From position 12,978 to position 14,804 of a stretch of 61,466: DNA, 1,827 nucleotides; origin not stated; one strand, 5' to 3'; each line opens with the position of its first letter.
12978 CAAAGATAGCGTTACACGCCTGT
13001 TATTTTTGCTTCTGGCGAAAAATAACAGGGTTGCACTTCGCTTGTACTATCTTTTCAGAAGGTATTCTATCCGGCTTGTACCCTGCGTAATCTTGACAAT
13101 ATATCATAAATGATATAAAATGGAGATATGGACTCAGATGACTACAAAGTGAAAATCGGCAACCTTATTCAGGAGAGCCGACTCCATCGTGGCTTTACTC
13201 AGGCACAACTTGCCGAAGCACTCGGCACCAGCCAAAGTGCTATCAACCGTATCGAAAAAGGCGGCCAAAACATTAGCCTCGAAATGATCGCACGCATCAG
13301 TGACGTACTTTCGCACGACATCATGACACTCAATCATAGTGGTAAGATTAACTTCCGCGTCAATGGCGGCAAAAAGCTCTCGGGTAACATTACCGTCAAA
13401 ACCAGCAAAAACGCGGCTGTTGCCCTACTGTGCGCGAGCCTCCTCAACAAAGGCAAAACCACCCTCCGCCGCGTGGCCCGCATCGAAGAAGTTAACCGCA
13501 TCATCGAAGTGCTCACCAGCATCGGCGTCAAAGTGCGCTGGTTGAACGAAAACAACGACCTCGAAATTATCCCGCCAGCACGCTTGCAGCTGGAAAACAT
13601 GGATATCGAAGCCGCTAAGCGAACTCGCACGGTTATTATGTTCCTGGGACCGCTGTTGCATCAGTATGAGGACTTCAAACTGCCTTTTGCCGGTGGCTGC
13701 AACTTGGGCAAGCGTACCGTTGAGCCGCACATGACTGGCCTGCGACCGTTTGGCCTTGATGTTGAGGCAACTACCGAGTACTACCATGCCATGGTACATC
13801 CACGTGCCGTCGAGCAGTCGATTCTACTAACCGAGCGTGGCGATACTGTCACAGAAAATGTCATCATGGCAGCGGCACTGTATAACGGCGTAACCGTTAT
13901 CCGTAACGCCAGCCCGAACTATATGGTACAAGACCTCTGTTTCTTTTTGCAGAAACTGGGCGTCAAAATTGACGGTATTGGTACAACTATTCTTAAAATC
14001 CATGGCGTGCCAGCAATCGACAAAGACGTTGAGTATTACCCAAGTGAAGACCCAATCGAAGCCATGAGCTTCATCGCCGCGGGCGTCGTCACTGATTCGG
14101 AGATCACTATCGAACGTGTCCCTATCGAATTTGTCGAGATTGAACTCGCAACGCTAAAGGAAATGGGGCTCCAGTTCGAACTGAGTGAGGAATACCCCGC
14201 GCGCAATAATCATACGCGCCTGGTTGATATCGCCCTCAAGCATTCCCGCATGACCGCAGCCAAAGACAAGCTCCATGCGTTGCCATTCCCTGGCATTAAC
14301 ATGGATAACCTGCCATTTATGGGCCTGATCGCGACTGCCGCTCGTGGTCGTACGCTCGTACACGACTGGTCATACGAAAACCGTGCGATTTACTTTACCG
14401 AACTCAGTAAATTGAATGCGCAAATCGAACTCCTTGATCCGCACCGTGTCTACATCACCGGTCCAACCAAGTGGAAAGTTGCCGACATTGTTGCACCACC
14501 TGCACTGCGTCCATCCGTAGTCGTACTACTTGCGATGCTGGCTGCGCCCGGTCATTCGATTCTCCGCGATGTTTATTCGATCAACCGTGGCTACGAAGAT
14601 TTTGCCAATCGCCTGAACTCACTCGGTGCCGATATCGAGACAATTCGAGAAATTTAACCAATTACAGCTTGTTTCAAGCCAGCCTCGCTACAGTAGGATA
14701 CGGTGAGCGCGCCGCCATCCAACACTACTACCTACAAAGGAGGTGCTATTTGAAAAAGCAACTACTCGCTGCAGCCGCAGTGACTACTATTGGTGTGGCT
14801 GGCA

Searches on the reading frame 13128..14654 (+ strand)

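Call 38: search_protein_families(library=pfam, proteins=[window:13128-14654:+], max_evalue=0.001)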
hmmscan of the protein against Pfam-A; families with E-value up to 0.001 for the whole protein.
window:13128-14654:+ (509 aa): 6 families
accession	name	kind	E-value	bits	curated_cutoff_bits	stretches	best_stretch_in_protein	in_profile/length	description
PF00275.25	EPSP_synthase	-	9.8e-48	163.3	22.8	1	78-496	1-417/417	EPSP synthase (3-phosphoshikimate 1-carboxyvinyltransferase)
PF01381.28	HTH_3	-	2e-13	50.6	23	1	14-61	1-48/55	Helix-turn-helix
PF13560.12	HTH_31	-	1.2e-09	38.8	27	1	11-61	3-54/64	Helix-turn-helix domain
PF12844.13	HTH_19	-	4e-05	23.9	30.2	1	11-57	1-47/64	Helix-turn-helix domain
PF13744.12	HTH_37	-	7.7e-05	22.9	27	0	6-47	15-56/80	Helix-turn-helix domain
PF13443.12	HTH_26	-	0.00014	22.5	22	1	20-65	8-54/63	Cro/C1-type HTH DNA-binding domain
